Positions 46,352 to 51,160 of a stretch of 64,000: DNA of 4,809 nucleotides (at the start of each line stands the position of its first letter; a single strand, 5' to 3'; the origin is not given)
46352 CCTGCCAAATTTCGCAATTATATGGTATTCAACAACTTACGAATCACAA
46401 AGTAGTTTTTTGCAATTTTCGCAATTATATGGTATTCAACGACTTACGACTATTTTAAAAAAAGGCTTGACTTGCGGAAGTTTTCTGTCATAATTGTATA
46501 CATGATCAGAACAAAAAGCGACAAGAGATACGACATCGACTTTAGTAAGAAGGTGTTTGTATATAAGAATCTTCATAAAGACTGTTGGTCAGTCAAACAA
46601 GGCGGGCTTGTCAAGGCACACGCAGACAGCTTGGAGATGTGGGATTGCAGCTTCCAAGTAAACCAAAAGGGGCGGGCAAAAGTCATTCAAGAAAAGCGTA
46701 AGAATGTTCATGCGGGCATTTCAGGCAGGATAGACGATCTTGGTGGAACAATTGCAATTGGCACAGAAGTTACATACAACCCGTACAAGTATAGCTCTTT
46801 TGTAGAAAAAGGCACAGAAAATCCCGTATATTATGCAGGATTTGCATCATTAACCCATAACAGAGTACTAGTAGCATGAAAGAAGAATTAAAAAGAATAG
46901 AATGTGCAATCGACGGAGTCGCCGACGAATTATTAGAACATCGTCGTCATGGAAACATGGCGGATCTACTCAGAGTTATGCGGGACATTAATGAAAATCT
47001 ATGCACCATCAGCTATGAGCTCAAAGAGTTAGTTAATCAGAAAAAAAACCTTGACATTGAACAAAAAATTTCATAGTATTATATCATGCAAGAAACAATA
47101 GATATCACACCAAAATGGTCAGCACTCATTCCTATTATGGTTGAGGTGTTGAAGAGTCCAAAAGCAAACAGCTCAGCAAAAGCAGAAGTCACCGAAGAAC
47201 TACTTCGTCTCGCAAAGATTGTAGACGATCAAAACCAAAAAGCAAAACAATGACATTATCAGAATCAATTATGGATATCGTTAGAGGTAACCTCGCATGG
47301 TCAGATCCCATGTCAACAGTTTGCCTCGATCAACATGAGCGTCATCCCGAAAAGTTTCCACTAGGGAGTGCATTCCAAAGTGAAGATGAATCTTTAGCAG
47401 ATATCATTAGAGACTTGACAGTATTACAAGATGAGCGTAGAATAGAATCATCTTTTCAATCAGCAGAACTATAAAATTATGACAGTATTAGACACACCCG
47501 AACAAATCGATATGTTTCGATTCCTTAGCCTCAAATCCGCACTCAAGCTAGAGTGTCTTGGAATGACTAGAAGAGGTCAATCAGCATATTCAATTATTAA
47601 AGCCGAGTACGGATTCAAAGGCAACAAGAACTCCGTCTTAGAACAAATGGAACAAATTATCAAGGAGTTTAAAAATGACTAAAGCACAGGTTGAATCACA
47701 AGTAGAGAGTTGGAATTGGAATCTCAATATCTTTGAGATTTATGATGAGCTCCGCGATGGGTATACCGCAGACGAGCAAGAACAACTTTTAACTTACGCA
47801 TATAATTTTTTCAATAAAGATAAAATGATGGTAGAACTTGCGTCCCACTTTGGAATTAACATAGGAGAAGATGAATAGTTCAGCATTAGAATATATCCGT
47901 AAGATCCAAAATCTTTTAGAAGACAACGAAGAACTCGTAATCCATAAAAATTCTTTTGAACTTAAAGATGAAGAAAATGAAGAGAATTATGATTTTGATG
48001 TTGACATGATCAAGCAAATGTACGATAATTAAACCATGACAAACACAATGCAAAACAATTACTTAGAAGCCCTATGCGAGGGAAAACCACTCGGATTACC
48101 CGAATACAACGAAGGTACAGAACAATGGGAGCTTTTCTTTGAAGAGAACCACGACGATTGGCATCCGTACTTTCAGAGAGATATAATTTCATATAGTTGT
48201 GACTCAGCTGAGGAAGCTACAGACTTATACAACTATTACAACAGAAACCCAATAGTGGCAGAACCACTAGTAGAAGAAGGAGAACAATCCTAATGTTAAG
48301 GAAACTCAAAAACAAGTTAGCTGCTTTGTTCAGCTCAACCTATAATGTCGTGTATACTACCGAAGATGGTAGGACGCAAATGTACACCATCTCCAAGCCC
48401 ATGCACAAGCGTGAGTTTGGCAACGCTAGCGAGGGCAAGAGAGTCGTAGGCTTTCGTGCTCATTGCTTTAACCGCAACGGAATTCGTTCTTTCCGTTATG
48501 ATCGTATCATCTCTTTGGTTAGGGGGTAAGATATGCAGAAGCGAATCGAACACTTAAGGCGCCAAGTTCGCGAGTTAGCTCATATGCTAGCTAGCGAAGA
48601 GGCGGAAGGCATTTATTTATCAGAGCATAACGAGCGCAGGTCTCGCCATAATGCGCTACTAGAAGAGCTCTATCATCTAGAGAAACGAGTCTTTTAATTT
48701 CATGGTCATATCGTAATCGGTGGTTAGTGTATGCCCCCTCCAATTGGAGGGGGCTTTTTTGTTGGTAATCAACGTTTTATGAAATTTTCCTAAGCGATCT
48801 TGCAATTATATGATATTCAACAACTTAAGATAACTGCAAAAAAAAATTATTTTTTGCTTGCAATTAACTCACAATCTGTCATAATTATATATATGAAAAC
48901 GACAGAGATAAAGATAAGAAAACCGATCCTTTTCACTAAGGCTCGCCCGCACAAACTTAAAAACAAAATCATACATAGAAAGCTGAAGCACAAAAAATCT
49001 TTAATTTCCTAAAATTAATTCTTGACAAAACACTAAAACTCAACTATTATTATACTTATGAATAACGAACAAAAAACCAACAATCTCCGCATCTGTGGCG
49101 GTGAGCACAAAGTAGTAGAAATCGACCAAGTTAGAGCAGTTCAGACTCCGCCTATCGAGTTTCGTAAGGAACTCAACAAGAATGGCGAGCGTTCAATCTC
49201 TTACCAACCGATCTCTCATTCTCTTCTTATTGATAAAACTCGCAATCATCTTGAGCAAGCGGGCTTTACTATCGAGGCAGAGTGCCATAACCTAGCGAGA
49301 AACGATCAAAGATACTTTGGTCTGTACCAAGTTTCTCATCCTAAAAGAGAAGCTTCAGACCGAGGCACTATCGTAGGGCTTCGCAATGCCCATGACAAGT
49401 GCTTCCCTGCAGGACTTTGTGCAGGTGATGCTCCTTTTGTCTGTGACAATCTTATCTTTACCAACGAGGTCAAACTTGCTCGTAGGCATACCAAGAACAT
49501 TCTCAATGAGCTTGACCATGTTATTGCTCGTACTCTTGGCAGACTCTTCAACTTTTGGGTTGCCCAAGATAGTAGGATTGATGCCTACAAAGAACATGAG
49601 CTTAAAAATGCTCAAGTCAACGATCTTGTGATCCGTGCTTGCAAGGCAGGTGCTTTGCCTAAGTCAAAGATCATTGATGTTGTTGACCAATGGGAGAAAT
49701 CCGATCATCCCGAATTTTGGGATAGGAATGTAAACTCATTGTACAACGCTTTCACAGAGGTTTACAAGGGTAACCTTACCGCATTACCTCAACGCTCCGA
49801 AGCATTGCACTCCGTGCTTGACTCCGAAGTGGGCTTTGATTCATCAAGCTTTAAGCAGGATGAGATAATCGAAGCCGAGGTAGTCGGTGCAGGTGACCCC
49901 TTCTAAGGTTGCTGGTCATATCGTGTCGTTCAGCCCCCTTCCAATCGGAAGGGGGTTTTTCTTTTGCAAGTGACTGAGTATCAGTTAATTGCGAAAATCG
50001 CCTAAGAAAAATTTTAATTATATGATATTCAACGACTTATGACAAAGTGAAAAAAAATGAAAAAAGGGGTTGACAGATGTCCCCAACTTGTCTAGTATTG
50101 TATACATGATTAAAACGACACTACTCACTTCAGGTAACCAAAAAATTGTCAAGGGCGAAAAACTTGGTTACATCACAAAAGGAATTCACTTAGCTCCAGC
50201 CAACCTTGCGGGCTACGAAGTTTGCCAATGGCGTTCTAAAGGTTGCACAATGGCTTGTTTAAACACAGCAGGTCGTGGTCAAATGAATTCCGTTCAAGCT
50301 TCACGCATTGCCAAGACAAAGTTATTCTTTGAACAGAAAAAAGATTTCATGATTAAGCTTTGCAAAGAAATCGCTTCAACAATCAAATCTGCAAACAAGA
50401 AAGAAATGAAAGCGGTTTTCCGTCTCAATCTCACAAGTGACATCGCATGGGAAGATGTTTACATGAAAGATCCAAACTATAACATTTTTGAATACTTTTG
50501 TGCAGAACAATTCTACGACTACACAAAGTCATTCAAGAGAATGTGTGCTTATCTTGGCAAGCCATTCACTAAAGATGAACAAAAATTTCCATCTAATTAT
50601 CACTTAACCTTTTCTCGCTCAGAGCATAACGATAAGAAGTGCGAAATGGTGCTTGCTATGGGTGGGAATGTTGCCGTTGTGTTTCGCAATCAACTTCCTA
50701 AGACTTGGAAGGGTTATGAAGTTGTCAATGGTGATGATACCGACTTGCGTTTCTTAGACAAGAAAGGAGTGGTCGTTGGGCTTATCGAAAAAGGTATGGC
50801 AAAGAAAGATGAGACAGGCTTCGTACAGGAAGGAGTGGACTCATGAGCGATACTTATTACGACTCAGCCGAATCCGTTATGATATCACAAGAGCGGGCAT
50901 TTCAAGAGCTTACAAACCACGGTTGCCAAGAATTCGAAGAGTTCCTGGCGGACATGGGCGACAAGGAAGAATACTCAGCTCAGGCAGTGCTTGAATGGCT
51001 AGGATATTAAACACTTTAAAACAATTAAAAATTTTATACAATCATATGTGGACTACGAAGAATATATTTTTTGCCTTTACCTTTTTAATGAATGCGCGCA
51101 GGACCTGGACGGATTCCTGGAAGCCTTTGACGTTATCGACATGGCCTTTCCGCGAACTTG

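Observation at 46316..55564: Polar array of 29-bp imperfect palindromes that partitions the early region into cassettes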

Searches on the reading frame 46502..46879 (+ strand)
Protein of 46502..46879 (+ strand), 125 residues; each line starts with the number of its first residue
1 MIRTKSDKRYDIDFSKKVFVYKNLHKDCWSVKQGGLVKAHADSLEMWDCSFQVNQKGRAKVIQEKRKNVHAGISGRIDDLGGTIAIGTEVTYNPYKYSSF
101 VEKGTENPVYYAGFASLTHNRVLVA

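Call 24: search_protein_families(library=pfam, proteins=[window:46502-46879:+], max_evalue=0.1)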
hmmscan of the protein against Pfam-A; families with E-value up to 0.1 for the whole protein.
window:46502-46879:+ (125 aa): 1 family
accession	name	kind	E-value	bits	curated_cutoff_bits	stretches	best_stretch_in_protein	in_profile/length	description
PF25735.1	Phage_L5_gp82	-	1.9e-34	118.6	27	1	14-124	4-119/120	Mycobacterium phage L5 gene 82 protein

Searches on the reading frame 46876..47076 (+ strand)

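Call 24: search_protein_families(library=pfam, proteins=[window:46876-47076:+], max_evalue=0.1)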
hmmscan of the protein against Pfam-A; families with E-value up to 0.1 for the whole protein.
window:46876-47076:+ (66 aa): 1 family
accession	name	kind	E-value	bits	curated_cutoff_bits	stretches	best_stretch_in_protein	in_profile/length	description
PF16740.10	SKA2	-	0.016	15.5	30.1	1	22-59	33-71/110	Spindle and kinetochore-associated protein 2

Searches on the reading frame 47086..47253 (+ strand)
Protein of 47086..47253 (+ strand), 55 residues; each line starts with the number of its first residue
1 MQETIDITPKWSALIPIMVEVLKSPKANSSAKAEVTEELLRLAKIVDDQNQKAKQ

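Call 24: search_protein_families(library=pfam, proteins=[window:47086-47253:+], max_evalue=0.1)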
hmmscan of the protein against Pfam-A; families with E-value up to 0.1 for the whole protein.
window:47086-47253:+ (55 aa): 1 family
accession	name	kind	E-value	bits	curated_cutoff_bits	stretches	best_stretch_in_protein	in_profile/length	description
PF05479.16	PsaN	-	0.026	15.2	21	1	11-53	25-67/132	Photosystem I reaction centre subunit N (PSAN or PSI-N)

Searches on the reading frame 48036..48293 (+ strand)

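Call 24: search_protein_families(library=pfam, proteins=[window:48036-48293:+], max_evalue=0.1)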
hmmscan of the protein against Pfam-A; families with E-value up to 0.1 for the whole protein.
window:48036-48293:+ (85 aa): 2 families
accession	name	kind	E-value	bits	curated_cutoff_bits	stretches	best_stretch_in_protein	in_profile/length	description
PF22727.1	NCH2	-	0.026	15.1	27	1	21-76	12-73/96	NACHT C-terminal Helical domain 2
PF11225.14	DUF3024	-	0.029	15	24.9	1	23-47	64-88/112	Domain of unknown function (DUF3024)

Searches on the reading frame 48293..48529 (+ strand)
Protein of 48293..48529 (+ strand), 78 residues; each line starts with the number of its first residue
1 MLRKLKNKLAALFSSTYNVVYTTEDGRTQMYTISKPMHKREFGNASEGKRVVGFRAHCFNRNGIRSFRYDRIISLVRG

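Call 24: search_protein_families(library=pfam, proteins=[window:48293-48529:+], max_evalue=0.1)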
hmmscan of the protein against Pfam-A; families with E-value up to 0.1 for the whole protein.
window:48293-48529:+ (78 aa): 1 family
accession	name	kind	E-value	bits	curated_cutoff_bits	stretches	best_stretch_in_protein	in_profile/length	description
PF13280.12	WYL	-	0.053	14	21.8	1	56-75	49-68/70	WYL domain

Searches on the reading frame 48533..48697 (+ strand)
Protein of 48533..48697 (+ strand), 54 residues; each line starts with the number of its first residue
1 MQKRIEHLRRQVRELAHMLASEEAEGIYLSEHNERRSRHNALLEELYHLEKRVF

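Call 24: search_protein_families(library=pfam, proteins=[window:48533-48697:+], max_evalue=0.1)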
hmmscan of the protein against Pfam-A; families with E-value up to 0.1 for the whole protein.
window:48533-48697:+ (54 aa): 2 families
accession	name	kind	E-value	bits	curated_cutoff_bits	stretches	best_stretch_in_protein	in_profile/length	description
PF08663.15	HalX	-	0.048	14.5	23.2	0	2-23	41-63/68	HalX domain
PF07544.18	Med9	-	0.067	13.7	26.9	1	2-46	32-76/80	RNA polymerase II transcription mediator complex subunit 9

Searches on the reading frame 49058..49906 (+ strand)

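Call 8: search_protein_families(library=pfam, proteins=[window:49058-49906:+], max_evalue=0.01)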
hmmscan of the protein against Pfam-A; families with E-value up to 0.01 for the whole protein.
window:49058-49906:+ (282 aa): 1 family
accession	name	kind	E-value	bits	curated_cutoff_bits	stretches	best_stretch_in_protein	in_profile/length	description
PF06067.16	DUF932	-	1.8e-06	28.4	23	1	45-195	5-157/227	Domain of unknown function (DUF932)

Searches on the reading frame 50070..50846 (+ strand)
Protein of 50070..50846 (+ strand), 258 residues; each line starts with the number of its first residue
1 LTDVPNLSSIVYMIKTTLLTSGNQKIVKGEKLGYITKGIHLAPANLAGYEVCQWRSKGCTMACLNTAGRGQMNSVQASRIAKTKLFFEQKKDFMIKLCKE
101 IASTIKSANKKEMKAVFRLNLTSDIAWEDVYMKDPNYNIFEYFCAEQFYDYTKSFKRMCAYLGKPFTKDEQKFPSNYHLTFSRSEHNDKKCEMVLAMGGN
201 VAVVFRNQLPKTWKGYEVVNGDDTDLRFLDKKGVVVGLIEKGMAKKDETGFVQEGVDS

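Call 8: search_protein_families(library=pfam, proteins=[window:50070-50846:+], max_evalue=0.01)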
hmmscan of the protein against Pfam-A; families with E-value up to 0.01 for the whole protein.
window:50070-50846:+ (258 aa): 1 family
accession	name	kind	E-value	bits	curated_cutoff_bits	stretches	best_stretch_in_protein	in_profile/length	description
PF17338.8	GP88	-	2.1e-46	159.1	24.4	1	18-254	2-229/230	Gene product 88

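Call 29: find_related_loci(query=window:50106-50846:+, collection=viral_contigs, flank=8000)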
Query window:50106-50846:+ (246 aa) in viral_contigs; peptide patterns used: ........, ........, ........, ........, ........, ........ (x = any residue, [..] = any of these).
59 stretches matched a pattern; 50 encode a relative of the query (tblastn E <= 1e-3); 49 distinct loci.
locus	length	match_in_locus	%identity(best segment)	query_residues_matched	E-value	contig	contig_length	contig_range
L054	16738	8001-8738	96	1-246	7e-164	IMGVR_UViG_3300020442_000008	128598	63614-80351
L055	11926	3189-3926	93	1-246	9e-159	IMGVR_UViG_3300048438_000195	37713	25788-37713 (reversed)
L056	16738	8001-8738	93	1-246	1e-158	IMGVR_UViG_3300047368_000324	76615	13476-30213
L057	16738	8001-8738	87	1-246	7e-151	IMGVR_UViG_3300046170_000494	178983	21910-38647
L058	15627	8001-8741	90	1-246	7e-151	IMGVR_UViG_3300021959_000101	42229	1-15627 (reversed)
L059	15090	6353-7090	86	1-246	3e-150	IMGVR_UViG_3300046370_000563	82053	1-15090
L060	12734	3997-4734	86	1-246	3e-150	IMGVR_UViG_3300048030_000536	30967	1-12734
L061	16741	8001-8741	89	1-246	2e-148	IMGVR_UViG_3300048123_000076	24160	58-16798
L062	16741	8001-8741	88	1-246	5e-148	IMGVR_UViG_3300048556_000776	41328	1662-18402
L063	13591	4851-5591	88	1-246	5e-148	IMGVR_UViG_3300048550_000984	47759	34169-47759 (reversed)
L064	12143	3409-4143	85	1-246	1e-141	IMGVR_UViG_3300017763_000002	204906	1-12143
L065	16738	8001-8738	90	1-246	8e-155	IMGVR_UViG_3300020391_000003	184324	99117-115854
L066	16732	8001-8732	85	1-246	3e-138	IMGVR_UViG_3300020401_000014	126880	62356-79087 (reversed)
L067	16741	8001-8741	79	1-246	1e-133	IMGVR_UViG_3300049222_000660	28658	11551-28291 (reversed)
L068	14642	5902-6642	79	1-246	4e-133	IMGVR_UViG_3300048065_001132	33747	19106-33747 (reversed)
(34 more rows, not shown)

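Call 47: search_dna_similar(query=window:50106-50846:+, collection=phages, mode=protein, max_rows=40, max_evalue=0.00001)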
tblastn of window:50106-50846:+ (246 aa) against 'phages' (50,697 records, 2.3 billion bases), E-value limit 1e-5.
Records with a match: 269; places in all: 270; records where one place covers at least 80% of the query: 268.
Best place of each record, by identity: <60% 269.
By first word of the organism name: Mycobacterium 238; Pelagibacter 11; Roseobacter 3; Stenotrophomonas 2; Xanthomonas 2; uncultured 2; Rhizobium 2; Mesorhizobium 2; Puniceispirillum 2; Caulobacter 2; and 3 more.
By host as written in the record: Mycobacterium smegmatis mc2 155 189; Mycobacterium smegmatis mc#155 30; Mycobacterium smegmatis mc2155 9; - 6; Candidatus Pelagibacter sp H2P3alpha 4; Candidatus Pelagibacter sp. HTCC7211 3; Candidatus Pelagibacter sp. HTCC1062 3; Mesorhizobium loti R7ANS 2; and 20 more.
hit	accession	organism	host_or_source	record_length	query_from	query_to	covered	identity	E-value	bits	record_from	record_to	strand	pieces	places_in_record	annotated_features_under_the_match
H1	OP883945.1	Stenotrophomonas phage CM1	Stenotrophomonas maltophilia SRM01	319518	2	242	98%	47.0%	3e-56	198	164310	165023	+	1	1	record has no annotation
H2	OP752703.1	Stenotrophomonas phage RAS14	Stenotrophomonas maltophilia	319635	2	242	98%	47.0%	3e-56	198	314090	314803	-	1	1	hypothetical protein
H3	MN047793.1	Xanthomonas phage Xoo-sp13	Xanthomonas oryzae pv. oryzae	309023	3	242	98%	45.8%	1e-56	199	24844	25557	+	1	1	hypothetical protein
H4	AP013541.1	uncultured phage_MedDCM-OCT-S42-C7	metagenomic fosmid library constructed ...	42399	3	240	97%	45.8%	5e-59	206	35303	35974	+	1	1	Phage protein Gp37/Gp68-like protein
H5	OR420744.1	Pelagibacter phage HTVC134P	Candidatus Pelagibacter sp. HTCC7211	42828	3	240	97%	44.9%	9e-55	194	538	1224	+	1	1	hypothetical protein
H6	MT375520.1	Pelagibacter phage Bylgja EXVC010P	Candidatus Pelagibacter sp H2P3alpha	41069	3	243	98%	43.5%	2e-53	190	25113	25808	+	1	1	hypothetical protein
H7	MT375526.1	Pelagibacter phage Himinglaeva EXVC011P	Candidatus Pelagibacter sp H2P3alpha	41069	3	243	98%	43.5%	2e-53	190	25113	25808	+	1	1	hypothetical protein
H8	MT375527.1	Pelagibacter phage Hroenn EXVC015P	Candidatus Pelagibacter sp H2P3alpha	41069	3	243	98%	43.5%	2e-53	190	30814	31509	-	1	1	hypothetical protein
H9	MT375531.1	Pelagibacter phage Unn EXVC019P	Candidatus Pelagibacter sp H2P3alpha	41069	3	243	98%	43.5%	2e-53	190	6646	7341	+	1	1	hypothetical protein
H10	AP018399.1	Xanthomonas phage XacN1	Xanthomonas citri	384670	6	241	96%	44.3%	5e-52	186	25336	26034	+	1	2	hypothetical protein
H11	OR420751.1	Pelagibacter phage HTVC309P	Candidatus Pelagibacter sp.FZCC0233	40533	3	240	97%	43.3%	1e-52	188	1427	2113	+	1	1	hypothetical protein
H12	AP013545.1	uncultured phage MedDCM-OCT-S46-C10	metagenomic fosmid library constructed ...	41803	3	243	98%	42.7%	2e-51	185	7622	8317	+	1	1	Phage protein Gp37/Gp68-like protein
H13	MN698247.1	Pelagibacter phage HTVC115P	Candidatus Pelagibacter sp. HTCC7211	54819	10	242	95%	44.1%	2e-47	173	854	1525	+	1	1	hypothetical protein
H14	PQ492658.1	Limnohabitans phage DC31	Limnohabitans sp. DCL3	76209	6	240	96%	43.4%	2e-47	173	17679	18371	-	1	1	hypothetical protein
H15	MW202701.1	Caudoviricetes sp.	Manatee Spring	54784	3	242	98%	41.9%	6e-47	172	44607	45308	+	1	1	hypothetical protein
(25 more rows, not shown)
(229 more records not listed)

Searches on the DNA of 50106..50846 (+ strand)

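Call 48: search_dna_similar(query=L090:7368-7404:+, collection=phages, mode=distant, max_evalue=1, max_rows=30)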
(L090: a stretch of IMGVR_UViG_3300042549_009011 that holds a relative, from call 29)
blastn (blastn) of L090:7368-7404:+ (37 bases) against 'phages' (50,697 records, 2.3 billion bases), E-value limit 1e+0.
No match.

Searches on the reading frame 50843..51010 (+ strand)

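Call 25: search_protein_families(library=pfam, proteins=[window:50843-51010:+], max_evalue=0.1)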
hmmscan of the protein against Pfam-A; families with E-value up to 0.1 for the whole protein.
window:50843-51010:+ (55 aa): 1 family
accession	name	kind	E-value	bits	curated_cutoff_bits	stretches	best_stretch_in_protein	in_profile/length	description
PF21016.3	RlmN_N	-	0.016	15.4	24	1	23-53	3-32/60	Ribosomal RNA large subunit methyltransferase N-terminal domain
